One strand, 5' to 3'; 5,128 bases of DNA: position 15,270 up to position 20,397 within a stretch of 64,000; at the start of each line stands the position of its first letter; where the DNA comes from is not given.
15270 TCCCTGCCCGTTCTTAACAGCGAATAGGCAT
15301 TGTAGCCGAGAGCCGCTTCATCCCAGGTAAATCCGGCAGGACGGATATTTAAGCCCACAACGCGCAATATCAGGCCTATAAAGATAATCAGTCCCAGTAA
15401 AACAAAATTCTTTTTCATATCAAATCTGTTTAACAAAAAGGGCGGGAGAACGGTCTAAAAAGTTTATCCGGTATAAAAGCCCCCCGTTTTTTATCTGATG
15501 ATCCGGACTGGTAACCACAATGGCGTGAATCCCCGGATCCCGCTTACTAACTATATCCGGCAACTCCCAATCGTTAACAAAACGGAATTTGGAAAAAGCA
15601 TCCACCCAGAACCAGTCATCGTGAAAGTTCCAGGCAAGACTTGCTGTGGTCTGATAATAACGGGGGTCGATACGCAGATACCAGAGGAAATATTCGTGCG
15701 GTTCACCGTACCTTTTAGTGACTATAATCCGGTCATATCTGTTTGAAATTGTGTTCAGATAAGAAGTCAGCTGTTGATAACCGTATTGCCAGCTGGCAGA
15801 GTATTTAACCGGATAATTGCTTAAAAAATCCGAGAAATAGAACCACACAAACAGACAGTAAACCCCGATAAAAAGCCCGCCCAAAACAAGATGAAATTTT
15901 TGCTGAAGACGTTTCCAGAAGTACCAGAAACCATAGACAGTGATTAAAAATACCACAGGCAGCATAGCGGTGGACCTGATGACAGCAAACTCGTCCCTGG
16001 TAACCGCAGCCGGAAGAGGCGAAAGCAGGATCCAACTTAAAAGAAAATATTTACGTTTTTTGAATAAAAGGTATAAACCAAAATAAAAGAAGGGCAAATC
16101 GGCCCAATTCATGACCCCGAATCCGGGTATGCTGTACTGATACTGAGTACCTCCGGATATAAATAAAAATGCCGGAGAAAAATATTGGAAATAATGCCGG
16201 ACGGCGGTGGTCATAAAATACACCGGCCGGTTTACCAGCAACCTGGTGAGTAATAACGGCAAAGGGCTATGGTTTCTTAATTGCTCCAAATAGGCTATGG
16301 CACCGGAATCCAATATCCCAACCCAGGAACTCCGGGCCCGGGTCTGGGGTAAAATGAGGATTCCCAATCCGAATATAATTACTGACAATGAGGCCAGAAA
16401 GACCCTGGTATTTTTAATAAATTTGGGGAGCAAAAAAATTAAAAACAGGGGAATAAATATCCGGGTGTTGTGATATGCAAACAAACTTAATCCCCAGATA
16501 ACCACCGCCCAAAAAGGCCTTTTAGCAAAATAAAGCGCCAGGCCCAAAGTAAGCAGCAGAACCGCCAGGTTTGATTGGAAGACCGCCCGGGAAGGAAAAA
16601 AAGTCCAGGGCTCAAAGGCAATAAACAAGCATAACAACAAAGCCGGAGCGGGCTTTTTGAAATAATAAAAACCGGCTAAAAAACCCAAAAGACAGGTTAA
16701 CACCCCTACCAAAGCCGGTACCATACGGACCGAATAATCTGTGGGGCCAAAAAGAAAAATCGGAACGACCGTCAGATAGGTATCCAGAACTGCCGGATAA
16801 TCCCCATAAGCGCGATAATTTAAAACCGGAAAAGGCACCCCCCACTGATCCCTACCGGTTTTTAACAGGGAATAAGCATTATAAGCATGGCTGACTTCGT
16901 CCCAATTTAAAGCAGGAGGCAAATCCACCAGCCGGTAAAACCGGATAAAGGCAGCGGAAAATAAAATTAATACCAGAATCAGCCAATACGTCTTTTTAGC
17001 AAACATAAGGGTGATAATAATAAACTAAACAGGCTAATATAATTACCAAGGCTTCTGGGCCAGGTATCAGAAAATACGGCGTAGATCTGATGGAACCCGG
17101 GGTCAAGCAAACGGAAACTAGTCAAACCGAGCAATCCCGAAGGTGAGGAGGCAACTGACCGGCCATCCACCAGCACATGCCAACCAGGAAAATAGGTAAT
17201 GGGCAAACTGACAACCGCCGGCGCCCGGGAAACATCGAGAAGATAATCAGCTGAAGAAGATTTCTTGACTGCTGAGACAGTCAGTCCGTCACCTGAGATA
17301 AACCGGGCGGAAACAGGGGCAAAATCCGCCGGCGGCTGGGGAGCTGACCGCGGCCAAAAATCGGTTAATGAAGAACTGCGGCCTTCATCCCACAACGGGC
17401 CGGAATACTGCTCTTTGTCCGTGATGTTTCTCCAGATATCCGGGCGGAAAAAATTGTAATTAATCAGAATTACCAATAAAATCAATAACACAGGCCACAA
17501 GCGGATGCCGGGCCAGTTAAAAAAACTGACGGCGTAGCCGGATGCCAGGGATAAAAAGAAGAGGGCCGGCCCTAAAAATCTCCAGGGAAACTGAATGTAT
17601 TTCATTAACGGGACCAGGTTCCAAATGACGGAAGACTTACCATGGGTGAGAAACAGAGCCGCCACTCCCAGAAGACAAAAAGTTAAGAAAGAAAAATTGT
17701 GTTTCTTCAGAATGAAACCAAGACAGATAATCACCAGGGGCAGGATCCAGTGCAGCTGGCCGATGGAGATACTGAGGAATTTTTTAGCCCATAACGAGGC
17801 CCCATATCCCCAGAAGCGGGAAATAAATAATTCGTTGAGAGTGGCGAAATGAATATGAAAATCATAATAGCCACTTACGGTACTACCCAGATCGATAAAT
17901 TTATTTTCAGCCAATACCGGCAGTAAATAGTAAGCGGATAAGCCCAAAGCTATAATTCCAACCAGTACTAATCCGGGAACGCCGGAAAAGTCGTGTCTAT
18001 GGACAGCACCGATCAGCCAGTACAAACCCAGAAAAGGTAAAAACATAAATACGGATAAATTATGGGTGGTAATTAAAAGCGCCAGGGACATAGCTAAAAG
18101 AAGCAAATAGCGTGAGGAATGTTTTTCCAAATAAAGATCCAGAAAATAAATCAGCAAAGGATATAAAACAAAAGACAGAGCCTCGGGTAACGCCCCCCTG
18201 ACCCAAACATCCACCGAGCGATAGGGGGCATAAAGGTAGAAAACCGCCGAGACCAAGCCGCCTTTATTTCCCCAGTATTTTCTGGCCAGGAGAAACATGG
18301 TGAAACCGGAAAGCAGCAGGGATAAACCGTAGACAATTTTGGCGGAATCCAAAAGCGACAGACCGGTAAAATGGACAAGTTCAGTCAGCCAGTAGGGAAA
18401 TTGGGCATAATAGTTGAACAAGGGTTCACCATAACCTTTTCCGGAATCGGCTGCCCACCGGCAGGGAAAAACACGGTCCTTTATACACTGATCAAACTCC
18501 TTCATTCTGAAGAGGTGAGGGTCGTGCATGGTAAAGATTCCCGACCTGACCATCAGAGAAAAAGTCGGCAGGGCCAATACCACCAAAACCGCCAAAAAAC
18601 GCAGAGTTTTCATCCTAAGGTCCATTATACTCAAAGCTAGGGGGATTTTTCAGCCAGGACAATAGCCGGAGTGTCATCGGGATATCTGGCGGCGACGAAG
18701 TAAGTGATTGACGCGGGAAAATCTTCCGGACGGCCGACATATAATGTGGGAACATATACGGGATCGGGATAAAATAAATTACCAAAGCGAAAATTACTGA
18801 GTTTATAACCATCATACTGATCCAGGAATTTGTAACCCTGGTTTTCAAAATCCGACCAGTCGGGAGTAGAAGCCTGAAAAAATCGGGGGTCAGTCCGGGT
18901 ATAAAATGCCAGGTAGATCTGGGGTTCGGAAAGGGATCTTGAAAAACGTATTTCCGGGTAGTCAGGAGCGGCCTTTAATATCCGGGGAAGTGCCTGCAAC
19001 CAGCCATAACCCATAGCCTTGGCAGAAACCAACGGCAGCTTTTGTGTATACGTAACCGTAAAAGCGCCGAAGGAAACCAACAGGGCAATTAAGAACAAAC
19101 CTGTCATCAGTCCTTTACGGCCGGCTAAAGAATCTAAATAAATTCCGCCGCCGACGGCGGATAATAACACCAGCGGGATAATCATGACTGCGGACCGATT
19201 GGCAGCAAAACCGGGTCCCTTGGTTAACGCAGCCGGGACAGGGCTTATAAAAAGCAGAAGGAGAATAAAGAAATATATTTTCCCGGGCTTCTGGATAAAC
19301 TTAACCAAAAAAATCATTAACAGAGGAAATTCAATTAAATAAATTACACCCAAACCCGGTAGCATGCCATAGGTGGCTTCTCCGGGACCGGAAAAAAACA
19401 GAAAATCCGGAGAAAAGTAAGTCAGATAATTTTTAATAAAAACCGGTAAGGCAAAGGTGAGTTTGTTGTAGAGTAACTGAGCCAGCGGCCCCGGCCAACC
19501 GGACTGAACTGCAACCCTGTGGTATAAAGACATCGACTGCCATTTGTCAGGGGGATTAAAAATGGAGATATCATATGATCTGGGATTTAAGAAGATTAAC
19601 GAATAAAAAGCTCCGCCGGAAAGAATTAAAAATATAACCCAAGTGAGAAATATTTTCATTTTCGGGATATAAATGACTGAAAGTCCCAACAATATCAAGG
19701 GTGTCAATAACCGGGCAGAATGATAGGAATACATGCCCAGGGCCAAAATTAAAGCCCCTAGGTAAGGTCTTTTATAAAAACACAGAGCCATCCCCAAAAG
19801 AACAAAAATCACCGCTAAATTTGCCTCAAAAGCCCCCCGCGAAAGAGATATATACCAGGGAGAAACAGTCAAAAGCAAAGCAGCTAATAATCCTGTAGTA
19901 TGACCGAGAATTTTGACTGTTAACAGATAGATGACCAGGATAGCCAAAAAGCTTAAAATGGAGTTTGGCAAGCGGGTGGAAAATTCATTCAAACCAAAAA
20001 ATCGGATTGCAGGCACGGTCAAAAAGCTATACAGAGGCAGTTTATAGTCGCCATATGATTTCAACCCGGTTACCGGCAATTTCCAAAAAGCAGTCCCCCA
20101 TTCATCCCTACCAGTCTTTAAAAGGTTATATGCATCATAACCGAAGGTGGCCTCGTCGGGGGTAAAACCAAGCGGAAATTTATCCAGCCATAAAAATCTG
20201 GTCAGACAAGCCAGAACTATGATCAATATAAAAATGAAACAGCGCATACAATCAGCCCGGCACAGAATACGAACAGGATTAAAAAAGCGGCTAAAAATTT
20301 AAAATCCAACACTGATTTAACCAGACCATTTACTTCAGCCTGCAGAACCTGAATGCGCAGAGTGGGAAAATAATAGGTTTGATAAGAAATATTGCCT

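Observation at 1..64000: Unusually dense GT-C glycosyltransferase supercluster: about 24 polytopic GT-C-like paralogs in five or more families within 64 kb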

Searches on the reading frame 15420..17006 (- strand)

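Call 4: search_protein_families(library=pfam, max_evalue=0.01, proteins=[window:15420-17006:-])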
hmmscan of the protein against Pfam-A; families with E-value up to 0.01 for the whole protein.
window:15420-17006:- (528 aa): 0 families

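Call 12: search_protein_families(library=ncbifam, max_evalue=0.01, proteins=[window:15420-17006:-])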
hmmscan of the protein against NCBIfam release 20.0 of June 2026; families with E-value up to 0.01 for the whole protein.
window:15420-17006:- (528 aa): 1 family
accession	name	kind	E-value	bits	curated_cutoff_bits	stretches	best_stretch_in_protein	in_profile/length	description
TIGR03663.1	TIGR03663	subfamily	1.2e-05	24.5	126.25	1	10-166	3-148/435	flippase activity-associated protein Agl23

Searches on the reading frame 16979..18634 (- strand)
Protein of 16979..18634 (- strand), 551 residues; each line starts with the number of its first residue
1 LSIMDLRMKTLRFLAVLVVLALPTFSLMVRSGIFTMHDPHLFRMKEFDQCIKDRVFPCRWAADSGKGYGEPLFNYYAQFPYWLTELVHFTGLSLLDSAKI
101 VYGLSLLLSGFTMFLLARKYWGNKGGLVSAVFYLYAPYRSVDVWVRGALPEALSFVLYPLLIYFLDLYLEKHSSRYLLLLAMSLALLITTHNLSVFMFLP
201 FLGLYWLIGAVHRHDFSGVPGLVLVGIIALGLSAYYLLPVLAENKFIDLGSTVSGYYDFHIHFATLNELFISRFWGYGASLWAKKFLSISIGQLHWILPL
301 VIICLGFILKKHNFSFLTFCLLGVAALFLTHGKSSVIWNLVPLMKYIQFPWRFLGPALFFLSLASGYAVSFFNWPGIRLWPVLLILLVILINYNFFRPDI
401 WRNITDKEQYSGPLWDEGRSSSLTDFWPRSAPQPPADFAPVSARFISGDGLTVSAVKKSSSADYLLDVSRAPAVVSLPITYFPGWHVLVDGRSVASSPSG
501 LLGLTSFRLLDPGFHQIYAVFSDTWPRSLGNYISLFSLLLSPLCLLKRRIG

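Call 5: search_protein_families(library=pfam, max_evalue=0.01, proteins=[window:16979-18634:-])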
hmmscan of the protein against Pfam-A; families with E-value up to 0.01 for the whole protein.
window:16979-18634:- (551 aa): 2 families
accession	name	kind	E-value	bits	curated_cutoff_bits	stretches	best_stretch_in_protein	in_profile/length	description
PF13231.12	PMT_2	-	3.5e-07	31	26.1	1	82-230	8-151/160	Dolichyl-phosphate-mannose-protein mannosyltransferase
PF10131.15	PTPS_related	-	4.5e-06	25.9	26.4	1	73-369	1-280/621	6-pyruvoyl-tetrahydropterin synthase related domain; membrane protein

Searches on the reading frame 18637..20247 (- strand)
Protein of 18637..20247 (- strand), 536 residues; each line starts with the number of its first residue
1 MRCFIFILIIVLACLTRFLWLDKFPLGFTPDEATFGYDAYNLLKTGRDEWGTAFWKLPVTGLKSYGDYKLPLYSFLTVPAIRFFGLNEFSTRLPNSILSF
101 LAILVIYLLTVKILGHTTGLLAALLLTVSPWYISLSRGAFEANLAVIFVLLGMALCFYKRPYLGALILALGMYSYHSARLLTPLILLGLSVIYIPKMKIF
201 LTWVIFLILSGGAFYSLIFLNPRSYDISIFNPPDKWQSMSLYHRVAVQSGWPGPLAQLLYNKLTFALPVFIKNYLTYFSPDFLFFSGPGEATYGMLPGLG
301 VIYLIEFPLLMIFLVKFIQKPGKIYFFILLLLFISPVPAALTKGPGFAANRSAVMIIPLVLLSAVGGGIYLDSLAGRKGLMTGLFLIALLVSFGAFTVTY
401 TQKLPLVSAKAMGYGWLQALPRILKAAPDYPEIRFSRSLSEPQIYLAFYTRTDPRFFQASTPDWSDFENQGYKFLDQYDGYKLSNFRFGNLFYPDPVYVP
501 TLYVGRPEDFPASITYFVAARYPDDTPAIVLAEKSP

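Call 4: search_protein_families(library=pfam, max_evalue=0.01, proteins=[window:18637-20247:-])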
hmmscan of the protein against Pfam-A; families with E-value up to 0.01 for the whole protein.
window:18637-20247:- (536 aa): 1 family
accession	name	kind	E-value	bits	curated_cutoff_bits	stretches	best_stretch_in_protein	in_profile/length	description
PF13231.12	PMT_2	-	1.3e-06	29.2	26.1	1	71-209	4-153/160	Dolichyl-phosphate-mannose-protein mannosyltransferase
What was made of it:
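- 18637..20247 (-): GT-C family A paralog 4. Pfam PMT_2 29.2 bits (call 4).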

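Call 11: find_encoding_contigs(protein=window:18637-20247:-, flank=10000, max_places=6)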
Protein window:18637-20247:- (536 aa): 3 contigs read that carry it; 1 place shown.
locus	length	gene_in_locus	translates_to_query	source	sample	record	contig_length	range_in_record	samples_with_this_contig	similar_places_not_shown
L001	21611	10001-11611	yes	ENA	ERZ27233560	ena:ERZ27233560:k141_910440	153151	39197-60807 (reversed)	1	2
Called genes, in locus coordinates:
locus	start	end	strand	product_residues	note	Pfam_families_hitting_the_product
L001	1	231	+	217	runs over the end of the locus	PF05401:NodS (faint), PF01209:Ubie_methyltran, PF13489:Methyltransf_23, PF13847:Methyltransf_31, PF08241:Methyltransf_11, PF08242:Methyltransf_12, PF13649:Methyltransf_25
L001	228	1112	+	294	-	PF00535:Glycos_transf_2, PF13641:Glyco_tranf_2_3, PF13632:Glyco_trans_2_3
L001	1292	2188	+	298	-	PF00535:Glycos_transf_2, PF13641:Glyco_tranf_2_3, PF10111:Glyco_tranf_2_2, PF13632:Glyco_trans_2_3 (weak)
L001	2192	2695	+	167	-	PF00293:NUDIX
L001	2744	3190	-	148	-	-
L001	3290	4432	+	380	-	-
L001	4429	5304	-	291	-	PF00535:Glycos_transf_2, PF10111:Glyco_tranf_2_2 (weak), PF13641:Glyco_tranf_2_3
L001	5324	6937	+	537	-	-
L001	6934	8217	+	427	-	-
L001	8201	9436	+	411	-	PF09594:GT87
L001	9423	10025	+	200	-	-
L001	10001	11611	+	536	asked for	PF13231:PMT_2 (weak)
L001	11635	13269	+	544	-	PF10131:PTPS_related (weak), PF13231:PMT_2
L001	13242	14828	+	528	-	-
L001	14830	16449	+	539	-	PF13231:PMT_2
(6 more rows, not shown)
